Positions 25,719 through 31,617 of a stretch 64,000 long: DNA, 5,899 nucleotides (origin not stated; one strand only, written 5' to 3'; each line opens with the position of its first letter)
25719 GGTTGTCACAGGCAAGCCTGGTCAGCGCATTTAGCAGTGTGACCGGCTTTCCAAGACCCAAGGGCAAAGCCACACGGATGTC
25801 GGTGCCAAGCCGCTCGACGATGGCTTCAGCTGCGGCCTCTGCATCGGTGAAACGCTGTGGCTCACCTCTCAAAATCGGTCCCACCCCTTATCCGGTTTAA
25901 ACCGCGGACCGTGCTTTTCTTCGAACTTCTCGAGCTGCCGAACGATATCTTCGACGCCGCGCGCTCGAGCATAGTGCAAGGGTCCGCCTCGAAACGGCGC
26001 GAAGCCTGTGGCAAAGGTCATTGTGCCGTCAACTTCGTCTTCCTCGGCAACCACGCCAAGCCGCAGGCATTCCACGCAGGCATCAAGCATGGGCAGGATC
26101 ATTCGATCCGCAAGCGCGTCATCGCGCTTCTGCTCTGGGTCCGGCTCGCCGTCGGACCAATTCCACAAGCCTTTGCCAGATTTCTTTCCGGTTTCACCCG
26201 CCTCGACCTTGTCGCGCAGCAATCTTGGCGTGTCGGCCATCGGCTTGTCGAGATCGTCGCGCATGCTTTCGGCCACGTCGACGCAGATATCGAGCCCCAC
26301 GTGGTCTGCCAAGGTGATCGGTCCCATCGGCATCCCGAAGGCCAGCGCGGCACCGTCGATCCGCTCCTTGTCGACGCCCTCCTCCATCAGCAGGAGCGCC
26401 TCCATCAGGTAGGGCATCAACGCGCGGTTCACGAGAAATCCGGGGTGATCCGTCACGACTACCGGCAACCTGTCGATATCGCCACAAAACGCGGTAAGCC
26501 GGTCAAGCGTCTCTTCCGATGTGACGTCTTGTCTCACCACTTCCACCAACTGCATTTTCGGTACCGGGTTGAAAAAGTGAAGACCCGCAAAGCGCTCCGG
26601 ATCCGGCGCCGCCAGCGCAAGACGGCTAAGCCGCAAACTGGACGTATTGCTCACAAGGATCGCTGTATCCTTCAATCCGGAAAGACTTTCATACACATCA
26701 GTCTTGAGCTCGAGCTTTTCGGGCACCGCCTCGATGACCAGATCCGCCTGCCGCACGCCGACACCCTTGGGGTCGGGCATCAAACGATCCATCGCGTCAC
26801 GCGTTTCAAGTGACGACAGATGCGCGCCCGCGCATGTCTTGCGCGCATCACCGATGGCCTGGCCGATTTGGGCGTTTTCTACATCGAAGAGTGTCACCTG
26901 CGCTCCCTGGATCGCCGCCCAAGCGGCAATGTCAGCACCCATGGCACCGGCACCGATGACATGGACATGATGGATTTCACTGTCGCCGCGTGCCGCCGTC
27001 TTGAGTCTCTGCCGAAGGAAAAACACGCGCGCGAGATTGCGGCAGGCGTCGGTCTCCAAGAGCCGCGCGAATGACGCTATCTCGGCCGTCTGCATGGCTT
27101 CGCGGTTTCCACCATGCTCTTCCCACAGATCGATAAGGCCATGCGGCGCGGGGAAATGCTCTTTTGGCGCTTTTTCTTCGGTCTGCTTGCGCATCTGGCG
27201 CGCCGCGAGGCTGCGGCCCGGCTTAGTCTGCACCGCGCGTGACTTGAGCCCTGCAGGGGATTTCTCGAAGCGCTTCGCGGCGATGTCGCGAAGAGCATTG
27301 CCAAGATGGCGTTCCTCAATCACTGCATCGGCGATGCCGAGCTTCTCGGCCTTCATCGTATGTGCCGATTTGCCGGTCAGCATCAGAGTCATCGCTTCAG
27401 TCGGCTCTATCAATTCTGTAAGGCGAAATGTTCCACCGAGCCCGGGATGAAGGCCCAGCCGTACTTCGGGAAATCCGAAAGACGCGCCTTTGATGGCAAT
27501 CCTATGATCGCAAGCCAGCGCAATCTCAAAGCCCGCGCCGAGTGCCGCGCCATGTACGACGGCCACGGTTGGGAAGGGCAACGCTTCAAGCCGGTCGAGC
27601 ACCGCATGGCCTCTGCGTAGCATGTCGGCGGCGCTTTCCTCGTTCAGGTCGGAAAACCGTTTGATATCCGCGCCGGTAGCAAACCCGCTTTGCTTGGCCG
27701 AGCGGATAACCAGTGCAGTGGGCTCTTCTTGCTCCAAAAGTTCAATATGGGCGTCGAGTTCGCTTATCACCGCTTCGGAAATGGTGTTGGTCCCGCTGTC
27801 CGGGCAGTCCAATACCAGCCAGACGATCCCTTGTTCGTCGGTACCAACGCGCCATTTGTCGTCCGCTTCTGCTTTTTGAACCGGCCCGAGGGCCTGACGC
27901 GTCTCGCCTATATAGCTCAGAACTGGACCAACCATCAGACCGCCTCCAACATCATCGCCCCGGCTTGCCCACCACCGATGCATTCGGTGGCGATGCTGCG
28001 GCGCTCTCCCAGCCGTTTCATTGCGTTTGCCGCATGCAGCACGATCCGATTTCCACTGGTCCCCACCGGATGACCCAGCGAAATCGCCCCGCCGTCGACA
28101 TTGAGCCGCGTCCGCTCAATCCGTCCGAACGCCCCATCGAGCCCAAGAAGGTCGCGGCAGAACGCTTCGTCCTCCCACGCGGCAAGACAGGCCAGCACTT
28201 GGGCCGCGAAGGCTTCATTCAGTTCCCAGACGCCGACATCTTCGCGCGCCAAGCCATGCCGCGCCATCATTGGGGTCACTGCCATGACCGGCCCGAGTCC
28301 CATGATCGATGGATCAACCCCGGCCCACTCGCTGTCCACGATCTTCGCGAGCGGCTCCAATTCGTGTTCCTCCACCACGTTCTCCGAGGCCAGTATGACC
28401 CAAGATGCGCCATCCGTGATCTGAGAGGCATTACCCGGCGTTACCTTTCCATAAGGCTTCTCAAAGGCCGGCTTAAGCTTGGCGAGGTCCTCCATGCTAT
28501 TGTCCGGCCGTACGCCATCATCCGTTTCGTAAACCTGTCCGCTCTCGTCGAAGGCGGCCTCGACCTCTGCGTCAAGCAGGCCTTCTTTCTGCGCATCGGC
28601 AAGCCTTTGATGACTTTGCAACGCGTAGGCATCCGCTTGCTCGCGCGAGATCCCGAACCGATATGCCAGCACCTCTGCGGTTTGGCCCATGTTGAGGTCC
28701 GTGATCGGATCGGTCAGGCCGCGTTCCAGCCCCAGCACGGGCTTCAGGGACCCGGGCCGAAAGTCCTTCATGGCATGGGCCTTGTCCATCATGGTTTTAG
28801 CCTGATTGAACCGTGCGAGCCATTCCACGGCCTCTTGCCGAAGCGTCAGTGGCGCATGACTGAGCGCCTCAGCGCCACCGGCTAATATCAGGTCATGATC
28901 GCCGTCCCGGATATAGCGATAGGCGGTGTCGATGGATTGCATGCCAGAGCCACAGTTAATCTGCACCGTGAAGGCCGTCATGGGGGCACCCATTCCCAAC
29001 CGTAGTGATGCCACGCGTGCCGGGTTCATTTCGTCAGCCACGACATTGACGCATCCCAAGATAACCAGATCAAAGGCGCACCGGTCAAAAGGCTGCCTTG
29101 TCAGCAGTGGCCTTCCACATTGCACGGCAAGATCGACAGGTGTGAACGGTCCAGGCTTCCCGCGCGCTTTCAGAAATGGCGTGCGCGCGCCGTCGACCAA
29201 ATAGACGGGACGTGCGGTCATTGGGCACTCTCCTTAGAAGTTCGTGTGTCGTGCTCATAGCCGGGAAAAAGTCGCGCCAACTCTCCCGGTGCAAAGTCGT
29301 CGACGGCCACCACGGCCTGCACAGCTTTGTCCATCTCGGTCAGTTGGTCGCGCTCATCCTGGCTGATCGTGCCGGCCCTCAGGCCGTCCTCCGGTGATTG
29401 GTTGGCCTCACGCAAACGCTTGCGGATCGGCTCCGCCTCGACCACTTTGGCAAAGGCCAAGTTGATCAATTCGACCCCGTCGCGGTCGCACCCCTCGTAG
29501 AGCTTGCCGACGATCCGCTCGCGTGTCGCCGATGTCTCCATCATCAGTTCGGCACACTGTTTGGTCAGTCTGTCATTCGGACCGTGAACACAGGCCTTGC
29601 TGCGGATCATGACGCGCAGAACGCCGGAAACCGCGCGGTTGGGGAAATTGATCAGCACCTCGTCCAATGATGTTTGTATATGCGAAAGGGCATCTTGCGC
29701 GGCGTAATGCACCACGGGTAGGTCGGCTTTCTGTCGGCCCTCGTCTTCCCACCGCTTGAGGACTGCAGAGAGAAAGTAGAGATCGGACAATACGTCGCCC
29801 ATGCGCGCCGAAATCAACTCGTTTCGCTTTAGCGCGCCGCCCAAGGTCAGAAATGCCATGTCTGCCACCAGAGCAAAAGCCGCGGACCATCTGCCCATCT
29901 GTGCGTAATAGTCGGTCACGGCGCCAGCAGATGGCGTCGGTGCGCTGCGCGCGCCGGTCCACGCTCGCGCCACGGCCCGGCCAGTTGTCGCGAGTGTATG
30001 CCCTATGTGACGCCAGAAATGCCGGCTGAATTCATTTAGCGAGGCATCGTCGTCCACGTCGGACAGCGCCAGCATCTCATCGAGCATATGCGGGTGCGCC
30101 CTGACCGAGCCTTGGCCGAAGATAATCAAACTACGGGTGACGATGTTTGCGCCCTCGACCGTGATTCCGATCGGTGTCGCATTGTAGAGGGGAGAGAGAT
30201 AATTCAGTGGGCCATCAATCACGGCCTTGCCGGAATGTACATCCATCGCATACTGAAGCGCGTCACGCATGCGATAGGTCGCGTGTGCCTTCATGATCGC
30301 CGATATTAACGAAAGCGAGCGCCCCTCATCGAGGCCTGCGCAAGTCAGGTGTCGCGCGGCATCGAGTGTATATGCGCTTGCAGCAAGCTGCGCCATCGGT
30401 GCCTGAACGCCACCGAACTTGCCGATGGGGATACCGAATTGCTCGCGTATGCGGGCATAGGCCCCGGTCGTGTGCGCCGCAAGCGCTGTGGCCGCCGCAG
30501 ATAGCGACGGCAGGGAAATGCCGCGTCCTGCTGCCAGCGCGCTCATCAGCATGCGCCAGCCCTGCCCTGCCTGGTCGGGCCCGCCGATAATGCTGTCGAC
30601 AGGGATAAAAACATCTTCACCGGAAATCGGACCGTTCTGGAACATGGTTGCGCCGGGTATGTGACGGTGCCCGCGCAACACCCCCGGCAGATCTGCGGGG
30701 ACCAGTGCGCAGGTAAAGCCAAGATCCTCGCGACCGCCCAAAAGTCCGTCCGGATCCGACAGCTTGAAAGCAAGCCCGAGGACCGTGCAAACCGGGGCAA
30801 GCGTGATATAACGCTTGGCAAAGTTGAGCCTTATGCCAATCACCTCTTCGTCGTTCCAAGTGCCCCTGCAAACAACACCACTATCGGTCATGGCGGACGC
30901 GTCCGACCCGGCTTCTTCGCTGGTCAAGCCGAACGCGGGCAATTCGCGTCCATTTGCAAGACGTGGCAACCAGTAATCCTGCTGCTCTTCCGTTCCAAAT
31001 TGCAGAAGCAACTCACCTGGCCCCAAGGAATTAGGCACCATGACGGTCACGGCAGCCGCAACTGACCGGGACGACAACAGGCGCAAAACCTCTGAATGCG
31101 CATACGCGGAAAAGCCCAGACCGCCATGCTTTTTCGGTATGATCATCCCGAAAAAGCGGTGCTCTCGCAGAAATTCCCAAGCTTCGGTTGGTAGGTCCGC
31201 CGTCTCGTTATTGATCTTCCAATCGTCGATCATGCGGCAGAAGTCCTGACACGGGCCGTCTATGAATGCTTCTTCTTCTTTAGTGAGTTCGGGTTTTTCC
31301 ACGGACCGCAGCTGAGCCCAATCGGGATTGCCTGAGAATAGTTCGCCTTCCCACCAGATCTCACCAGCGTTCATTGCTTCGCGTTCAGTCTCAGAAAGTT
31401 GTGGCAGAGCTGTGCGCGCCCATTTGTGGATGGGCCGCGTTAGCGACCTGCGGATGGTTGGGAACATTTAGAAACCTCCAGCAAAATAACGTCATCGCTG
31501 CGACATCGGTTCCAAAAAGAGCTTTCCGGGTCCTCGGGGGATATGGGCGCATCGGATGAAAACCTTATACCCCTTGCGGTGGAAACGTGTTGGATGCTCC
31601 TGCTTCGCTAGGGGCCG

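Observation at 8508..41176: A ~33-kb island pre-wired to the general stress sigma factor EcfG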

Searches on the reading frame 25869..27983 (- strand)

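Call 14: search_protein_families(library=pfam, proteins=[window:25869-27983:-], max_evalue=0.01)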
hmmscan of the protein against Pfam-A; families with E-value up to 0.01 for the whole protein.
window:25869-27983:- (704 aa): 8 families
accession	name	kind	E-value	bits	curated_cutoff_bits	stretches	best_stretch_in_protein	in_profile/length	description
PF02737.24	3HCDH_N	-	1.5e-47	162.2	22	1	339-512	1-179/180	3-hydroxyacyl-CoA dehydrogenase, NAD binding domain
PF00378.25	ECH_1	-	1.1e-32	113.8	27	1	50-247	3-199/251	Enoyl-CoA hydratase/isomerase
PF00725.27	3HCDH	-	1.6e-27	96.3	22.1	1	515-609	1-97/97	3-hydroxyacyl-CoA dehydrogenase, C-terminal domain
PF16113.10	ECH_2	-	8.7e-26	91.6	27.2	1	65-248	12-201/335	Enoyl-CoA hydratase/isomerase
PF01262.27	AlaDh_PNT_C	-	0.002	18.1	23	1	337-376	28-67/214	Alanine dehydrogenase/PNT, C-terminal domain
PF01266.30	DAO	-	0.0022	18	27.9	1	340-423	2-71/353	FAD dependent oxidoreductase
PF03446.21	NAD_binding_2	-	0.0047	17.4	21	1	340-387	2-43/161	NAD binding domain of 6-phosphogluconate dehydrogenase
PF07992.20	Pyr_redox_2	-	0.0054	16.6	26.1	1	328-370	141-175/291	Pyridine nucleotide-disulphide oxidoreductase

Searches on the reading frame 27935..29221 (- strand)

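Call 14: search_protein_families(library=pfam, proteins=[window:27935-29221:-], max_evalue=0.01)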
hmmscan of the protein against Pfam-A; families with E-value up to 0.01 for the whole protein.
window:27935-29221:- (428 aa): 3 families
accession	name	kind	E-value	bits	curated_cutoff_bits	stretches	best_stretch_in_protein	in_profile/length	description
PF00108.29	Thiolase_N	-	1.3e-57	195.6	26.4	1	6-280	1-259/260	Thiolase, N-terminal domain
PF02803.24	Thiolase_C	-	3.4e-36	124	27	1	289-426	2-122/123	Thiolase, C-terminal domain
PF00109.32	ketoacyl-synt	-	4.5e-07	30.2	20.8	1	62-148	149-232/252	Beta-ketoacyl synthase, N-terminal domain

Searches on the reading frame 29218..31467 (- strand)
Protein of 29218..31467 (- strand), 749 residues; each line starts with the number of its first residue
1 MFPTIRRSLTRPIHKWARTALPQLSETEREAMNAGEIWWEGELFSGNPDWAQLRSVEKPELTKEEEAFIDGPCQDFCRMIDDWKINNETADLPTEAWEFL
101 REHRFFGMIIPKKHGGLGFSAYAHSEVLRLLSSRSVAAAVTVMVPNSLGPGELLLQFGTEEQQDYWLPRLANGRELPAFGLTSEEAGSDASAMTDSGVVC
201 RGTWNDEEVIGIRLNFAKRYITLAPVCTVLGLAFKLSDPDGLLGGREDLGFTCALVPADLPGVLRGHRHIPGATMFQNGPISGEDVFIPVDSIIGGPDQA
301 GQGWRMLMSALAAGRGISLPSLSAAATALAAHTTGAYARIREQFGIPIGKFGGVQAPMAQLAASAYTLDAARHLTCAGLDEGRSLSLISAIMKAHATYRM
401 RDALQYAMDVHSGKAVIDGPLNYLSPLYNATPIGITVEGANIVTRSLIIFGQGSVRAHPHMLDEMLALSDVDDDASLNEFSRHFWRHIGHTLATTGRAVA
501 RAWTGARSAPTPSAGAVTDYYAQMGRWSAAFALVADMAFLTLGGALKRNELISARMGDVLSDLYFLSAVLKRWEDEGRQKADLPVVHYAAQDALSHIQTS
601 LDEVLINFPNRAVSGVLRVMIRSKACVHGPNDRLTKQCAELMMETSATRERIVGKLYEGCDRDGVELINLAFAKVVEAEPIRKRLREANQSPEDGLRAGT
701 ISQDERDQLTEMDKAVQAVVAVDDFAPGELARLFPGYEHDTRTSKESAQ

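Call 14: search_protein_families(library=pfam, proteins=[window:29218-31467:-], max_evalue=0.01)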
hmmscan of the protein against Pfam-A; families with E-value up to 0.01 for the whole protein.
window:29218-31467:- (749 aa): 4 families
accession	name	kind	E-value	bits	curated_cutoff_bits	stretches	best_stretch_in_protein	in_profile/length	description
PF09317.16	ACDH_C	-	3.6e-86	289.7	25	1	455-725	1-284/284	Acyl-CoA dehydrogenase, C-terminal, bacterial type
PF02771.21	Acyl-CoA_dh_N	-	1.8e-16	60.9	22.9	1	81-173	24-112/113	Acyl-CoA dehydrogenase, N-terminal domain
PF00441.29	Acyl-CoA_dh_1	-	8e-12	46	22.4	1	301-448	1-145/150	Acyl-CoA dehydrogenase, C-terminal domain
PF02770.24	Acyl-CoA_dh_M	-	8.7e-06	26.3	33.3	1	178-281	1-92/97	Acyl-CoA dehydrogenase, middle domain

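Call 84: find_homologous_proteins(query=window:29218-31467:-)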
Query window:29218-31467:- (749 aa): 8000 proteins with E <= 0.001 among 8000 candidates; the best 120 are listed.
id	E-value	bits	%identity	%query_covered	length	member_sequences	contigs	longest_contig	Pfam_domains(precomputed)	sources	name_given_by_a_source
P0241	0.0e+0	1710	100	100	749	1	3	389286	PF02770.25,PF00441.30,PF02771.22,PF09317.17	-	-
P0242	0.0e+0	1392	81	99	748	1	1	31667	PF00441.30,PF02771.22,PF09317.17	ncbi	-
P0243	0.0e+0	1380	79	100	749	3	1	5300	PF02770.25,PF00441.30,PF02771.22,PF09317.17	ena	-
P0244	0.0e+0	1350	78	100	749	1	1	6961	PF02770.25,PF00441.30,PF02771.22,PF09317.17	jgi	jgi:acyl-CoA dehydrogenase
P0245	0.0e+0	1195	70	99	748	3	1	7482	PF02770.25,PF00441.30,PF02771.22,PF09317.17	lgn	-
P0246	0.0e+0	1192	69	100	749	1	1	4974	PF02770.25,PF00441.30,PF02771.22,PF09317.17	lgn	-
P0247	0.0e+0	1183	68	99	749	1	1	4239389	PF02770.25,PF00441.30,PF02771.22,PF09317.17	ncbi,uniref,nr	ncbi:acyl-CoA dehydrogenase [Oceanicola sp. 502str15]|uniref:acyl-CoA dehydrogenase n=1 Tax=Oceanico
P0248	0.0e+0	1177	69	97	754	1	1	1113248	PF02770.25,PF00441.30,PF02771.22,PF09317.17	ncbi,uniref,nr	ncbi:acyl-CoA dehydrogenase [Litoreibacter arenae]|uniref:Acyl-coenzyme A dehydrogenase n=1 Tax=Lito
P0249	0.0e+0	1176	68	99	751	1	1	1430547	PF02770.25,PF00441.30,PF02771.22,PF09317.17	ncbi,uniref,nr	ncbi:acyl-CoA dehydrogenase [Roseovarius spongiae]|uniref:Acyl-coenzyme A dehydrogenase n=1 Tax=Rose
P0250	0.0e+0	1175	67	99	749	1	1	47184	PF02770.25,PF00441.30,PF02771.22,PF09317.17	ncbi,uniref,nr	ncbi:acyl-CoA dehydrogenase [Oceaniglobus trochenteri]|uniref:acyl-CoA dehydrogenase n=1 Tax=Oceanig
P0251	0.0e+0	1174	68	99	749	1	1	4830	PF02770.25,PF00441.30,PF02771.22,PF09317.17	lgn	-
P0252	0.0e+0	1173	68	99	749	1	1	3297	PF02770.25,PF00441.30,PF02771.22,PF09317.17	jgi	jgi:acyl-CoA dehydrogenase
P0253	0.0e+0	1171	67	99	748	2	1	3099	PF02770.25,PF00441.30,PF02771.22,PF09317.17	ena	-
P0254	0.0e+0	1170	67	99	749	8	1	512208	PF02770.25,PF00441.30,PF02771.22,PF09317.17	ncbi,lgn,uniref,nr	ncbi:acyl-CoA dehydrogenase (plasmid) [Roseivivax marinus]|uniref:acyl-CoA dehydrogenase n=1 Tax=Ros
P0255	0.0e+0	1170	67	99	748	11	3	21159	PF02770.25,PF00441.30,PF02771.22,PF09317.17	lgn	-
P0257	0.0e+0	1166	67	99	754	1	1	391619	PF02770.25,PF00441.30,PF02771.22,PF09317.17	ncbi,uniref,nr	ncbi:acyl-CoA dehydrogenase [Marivita sp. GX14005]|uniref:acyl-CoA dehydrogenase n=1 Tax=Marivita sp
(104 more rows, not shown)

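Call 85: find_encoding_contigs(protein=P0242, flank=4000, max_places=1)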
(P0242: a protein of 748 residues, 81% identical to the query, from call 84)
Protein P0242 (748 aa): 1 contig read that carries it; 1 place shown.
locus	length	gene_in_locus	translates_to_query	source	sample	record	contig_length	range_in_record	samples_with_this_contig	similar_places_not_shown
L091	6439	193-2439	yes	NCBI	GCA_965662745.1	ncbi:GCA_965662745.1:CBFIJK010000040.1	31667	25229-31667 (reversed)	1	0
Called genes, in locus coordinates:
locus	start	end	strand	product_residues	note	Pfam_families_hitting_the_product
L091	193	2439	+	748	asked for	PF02771:Acyl-CoA_dh_N, PF00441:Acyl-CoA_dh_1, PF09317:ACDH_C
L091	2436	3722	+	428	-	PF00108:Thiolase_N, PF00109:ketoacyl-synt (faint), PF02803:Thiolase_C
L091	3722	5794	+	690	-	PF00378:ECH_1, PF16113:ECH_2, PF02737:3HCDH_N, PF00725:3HCDH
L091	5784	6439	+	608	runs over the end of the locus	PF13336:AcetylCoA_hyd_C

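Call 86: find_encoding_contigs(protein=P0247, flank=4000, max_places=1)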
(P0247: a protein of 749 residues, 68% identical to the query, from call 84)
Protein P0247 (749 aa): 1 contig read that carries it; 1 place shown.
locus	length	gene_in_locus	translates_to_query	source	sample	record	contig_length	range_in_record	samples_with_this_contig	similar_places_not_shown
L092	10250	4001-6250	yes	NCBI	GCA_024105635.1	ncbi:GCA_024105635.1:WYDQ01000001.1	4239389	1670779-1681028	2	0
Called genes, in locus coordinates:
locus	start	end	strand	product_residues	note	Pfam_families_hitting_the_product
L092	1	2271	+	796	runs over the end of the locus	PF00456:Transketolase_N, PF17831:PDH_E1_M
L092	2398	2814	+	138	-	PF17723:RHH_8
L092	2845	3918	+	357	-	PF00756:Esterase, PF10503:Esterase_PHB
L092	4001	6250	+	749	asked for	PF02771:Acyl-CoA_dh_N, PF02770:Acyl-CoA_dh_M (weak), PF00441:Acyl-CoA_dh_1, PF09317:ACDH_C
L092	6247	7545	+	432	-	PF00108:Thiolase_N, PF02803:Thiolase_C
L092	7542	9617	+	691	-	PF00378:ECH_1, PF16113:ECH_2, PF02737:3HCDH_N, PF00725:3HCDH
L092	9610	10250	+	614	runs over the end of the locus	PF13336:AcetylCoA_hyd_C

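Call 87: find_encoding_contigs(protein=P0249, flank=4000, max_places=1)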
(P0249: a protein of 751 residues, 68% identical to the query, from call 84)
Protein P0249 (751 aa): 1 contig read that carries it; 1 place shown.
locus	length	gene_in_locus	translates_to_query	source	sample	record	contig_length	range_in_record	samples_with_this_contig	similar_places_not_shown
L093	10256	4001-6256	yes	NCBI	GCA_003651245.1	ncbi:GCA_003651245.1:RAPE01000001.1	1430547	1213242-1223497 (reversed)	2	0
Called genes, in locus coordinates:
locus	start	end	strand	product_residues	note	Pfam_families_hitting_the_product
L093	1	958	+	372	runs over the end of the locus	PF03480:DctP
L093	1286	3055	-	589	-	PF03600:CitMHS (faint), PF06808:DctM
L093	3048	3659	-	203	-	PF04290:DctQ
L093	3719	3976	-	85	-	-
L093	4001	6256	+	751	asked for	PF02771:Acyl-CoA_dh_N, PF02770:Acyl-CoA_dh_M, PF00441:Acyl-CoA_dh_1, PF09317:ACDH_C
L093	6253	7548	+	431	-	PF00108:Thiolase_N, PF00109:ketoacyl-synt (weak), PF02803:Thiolase_C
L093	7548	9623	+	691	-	PF00378:ECH_1, PF16113:ECH_2, PF02737:3HCDH_N, PF00725:3HCDH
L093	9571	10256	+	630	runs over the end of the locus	PF13336:AcetylCoA_hyd_C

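Call 88: find_encoding_contigs(protein=P0254, flank=4000, max_places=1)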
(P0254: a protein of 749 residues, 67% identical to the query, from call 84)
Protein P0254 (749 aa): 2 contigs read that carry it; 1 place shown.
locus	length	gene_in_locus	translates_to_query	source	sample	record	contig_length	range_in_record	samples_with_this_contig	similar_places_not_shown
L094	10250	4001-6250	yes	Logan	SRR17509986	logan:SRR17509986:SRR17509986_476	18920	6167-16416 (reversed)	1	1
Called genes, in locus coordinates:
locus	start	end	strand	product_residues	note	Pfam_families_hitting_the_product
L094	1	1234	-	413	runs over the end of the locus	PF04389:Peptidase_M28, PF01546:Peptidase_M20, PF07687:M20_dimer (weak)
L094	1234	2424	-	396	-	-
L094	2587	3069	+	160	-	PF12802:MarR_2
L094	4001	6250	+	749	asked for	PF02771:Acyl-CoA_dh_N, PF02770:Acyl-CoA_dh_M (weak), PF00441:Acyl-CoA_dh_1, PF09317:ACDH_C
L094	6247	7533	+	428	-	PF00108:Thiolase_N, PF00109:ketoacyl-synt (faint), PF02803:Thiolase_C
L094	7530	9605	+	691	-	PF00378:ECH_1, PF16113:ECH_2, PF02737:3HCDH_N, PF00725:3HCDH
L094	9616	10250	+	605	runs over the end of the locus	PF13336:AcetylCoA_hyd_C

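Call 89: find_encoding_contigs(protein=P0257, flank=4000, max_places=1)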
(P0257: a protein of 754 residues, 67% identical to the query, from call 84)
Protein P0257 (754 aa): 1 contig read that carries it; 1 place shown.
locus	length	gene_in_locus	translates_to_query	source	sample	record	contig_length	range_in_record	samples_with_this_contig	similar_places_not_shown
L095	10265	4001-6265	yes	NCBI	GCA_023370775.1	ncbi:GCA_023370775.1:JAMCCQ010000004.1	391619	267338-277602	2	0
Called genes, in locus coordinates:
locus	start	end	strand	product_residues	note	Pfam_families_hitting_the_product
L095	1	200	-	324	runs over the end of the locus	PF03401:TctC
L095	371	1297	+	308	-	PF00682:HMGL-like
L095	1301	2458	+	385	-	PF02515:CoA_transf_3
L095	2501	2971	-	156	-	PF00210:Ferritin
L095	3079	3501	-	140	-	-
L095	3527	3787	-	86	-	PF06945:DUF1289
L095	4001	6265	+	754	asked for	PF02771:Acyl-CoA_dh_N, PF02770:Acyl-CoA_dh_M (weak), PF00441:Acyl-CoA_dh_1, PF09317:ACDH_C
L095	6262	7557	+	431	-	PF00108:Thiolase_N, PF00109:ketoacyl-synt (faint), PF02803:Thiolase_C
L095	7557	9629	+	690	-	PF00378:ECH_1, PF16113:ECH_2, PF02737:3HCDH_N, PF00725:3HCDH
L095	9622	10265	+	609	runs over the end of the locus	PF13336:AcetylCoA_hyd_C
